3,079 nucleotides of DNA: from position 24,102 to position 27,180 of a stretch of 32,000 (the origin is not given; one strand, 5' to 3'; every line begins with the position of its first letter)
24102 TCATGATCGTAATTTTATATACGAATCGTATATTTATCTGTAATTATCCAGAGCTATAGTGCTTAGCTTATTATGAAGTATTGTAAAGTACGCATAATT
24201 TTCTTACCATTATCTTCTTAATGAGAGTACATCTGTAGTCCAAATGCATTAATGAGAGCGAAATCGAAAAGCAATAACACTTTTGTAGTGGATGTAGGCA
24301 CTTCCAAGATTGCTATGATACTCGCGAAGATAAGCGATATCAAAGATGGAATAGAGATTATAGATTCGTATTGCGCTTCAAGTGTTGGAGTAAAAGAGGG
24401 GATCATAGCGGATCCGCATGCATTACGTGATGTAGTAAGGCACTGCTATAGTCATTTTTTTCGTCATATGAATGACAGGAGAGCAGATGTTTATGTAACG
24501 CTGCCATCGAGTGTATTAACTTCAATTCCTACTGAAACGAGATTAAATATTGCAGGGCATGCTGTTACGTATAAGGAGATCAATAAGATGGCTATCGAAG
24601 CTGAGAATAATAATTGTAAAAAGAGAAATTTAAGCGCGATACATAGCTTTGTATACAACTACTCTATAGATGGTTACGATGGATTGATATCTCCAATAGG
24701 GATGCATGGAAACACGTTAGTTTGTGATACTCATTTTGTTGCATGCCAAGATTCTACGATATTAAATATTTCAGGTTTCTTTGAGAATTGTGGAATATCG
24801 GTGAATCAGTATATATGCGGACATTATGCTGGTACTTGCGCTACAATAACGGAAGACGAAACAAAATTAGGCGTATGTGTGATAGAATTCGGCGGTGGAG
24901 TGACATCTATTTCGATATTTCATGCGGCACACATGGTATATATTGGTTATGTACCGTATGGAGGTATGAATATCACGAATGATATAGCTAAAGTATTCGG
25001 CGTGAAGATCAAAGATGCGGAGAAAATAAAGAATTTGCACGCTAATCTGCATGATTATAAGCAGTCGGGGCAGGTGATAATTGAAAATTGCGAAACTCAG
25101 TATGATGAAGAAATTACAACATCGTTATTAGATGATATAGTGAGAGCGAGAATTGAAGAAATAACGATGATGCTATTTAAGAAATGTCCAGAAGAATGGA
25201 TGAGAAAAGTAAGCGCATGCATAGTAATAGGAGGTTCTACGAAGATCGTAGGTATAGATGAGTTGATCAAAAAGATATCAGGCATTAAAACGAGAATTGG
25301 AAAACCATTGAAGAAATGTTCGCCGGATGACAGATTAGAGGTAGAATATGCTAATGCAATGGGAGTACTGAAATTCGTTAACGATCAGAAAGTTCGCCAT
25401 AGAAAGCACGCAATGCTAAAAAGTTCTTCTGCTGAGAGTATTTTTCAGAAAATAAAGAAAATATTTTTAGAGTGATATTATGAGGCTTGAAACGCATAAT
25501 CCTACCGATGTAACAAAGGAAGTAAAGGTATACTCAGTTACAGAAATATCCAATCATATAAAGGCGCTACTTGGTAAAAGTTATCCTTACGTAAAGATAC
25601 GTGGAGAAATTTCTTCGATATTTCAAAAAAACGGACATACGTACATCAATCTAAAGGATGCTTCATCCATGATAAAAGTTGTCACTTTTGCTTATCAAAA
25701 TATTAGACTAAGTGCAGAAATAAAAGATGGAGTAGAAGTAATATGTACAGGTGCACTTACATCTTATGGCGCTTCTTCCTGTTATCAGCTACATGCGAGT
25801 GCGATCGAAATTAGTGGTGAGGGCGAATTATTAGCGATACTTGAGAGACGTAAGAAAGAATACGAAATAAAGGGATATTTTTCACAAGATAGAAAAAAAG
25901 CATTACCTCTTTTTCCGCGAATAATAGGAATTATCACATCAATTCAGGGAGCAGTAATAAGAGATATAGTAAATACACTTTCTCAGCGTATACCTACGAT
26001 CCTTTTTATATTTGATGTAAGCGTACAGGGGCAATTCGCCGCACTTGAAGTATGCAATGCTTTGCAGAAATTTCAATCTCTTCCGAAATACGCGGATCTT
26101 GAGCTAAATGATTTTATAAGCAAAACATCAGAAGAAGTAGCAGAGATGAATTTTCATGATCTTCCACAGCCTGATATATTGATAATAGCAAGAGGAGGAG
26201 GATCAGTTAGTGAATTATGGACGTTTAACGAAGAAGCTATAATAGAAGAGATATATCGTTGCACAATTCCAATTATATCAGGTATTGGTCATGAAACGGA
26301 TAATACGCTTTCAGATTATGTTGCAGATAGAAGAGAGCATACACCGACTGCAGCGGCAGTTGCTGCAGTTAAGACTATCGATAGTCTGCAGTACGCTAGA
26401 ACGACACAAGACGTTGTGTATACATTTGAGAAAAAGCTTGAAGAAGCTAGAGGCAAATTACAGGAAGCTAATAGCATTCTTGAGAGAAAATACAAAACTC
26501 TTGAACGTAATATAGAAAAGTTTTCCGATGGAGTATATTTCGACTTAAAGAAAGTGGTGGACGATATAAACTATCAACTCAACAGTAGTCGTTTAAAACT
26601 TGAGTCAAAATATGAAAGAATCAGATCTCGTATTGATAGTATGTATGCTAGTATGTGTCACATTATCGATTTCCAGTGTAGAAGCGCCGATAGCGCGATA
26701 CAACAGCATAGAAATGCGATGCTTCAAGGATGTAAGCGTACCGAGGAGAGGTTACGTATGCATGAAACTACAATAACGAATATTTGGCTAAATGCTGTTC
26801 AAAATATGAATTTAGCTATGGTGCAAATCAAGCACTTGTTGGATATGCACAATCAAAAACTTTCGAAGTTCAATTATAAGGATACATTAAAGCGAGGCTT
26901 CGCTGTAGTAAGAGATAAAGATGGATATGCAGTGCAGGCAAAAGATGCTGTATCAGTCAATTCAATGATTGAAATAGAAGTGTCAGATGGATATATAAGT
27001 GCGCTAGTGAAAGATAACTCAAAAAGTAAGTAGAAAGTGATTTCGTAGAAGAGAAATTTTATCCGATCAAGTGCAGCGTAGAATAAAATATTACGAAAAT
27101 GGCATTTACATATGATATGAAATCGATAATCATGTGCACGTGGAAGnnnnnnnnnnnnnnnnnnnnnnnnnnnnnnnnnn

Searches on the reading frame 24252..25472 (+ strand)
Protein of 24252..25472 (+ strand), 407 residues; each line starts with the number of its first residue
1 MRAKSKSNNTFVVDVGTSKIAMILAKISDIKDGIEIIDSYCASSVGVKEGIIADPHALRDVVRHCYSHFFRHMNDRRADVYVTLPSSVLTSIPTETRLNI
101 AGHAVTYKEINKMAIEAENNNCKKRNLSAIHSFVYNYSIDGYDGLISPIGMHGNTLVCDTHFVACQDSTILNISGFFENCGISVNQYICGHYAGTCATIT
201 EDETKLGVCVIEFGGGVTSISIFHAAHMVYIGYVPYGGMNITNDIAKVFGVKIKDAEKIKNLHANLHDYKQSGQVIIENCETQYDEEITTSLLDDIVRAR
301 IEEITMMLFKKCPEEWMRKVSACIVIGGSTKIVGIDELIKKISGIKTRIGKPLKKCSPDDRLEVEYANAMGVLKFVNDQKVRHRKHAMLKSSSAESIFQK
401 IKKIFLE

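Call 19: search_protein_families(library=pfam, proteins=[window:24252-25472:+], max_evalue=0.00001)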
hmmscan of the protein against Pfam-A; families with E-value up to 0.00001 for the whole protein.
window:24252-25472:+ (407 aa): 4 families
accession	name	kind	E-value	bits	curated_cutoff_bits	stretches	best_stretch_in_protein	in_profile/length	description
PF14450.12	FtsA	-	2.4e-22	80.1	31.8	1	209-371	1-127/127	Cell division protein FtsA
PF11104.14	PilM_2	-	1.8e-13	50.6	27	1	185-361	158-316/340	Type IV pilus assembly protein PilM;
PF02491.25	SHS2_FTSA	-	2.2e-10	41.2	25.4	1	90-163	5-78/79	SHS2 domain inserted in FTSA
PF06723.19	MreB_Mbl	-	3.2e-08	33.2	27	1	206-353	145-307/327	MreB/Mbl protein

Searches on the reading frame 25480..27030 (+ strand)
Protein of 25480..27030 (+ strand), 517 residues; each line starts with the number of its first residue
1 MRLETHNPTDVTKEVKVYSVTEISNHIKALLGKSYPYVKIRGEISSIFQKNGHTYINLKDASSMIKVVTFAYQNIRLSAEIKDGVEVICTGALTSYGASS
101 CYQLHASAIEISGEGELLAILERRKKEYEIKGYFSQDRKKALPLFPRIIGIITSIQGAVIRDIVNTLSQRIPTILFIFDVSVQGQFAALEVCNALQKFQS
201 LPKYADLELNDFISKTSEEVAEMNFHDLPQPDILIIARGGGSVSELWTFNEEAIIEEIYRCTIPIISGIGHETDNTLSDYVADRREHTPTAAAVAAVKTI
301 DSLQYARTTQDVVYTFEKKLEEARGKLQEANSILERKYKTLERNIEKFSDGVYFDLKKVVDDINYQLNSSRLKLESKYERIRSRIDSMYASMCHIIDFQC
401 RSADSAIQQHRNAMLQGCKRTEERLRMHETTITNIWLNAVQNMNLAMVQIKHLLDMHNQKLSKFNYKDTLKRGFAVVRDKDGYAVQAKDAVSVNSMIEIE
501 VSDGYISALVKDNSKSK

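Call 19: search_protein_families(library=pfam, proteins=[window:25480-27030:+], max_evalue=0.00001)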
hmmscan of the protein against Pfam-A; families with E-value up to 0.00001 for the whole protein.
window:25480-27030:+ (517 aa): 3 families
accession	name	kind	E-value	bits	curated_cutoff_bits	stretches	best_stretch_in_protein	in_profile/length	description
PF02601.20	Exonuc_VII_L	-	3.3e-73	247.4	35.9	1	133-508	1-314/315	Exonuclease VII, large subunit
PF13742.12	tRNA_anti_2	-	1.5e-19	70.4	27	1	18-110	1-95/95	OB-fold nucleic acid binding domain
PF01336.31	tRNA_anti-codon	-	6.8e-09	36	27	1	38-111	1-74/75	OB-fold nucleic acid binding domain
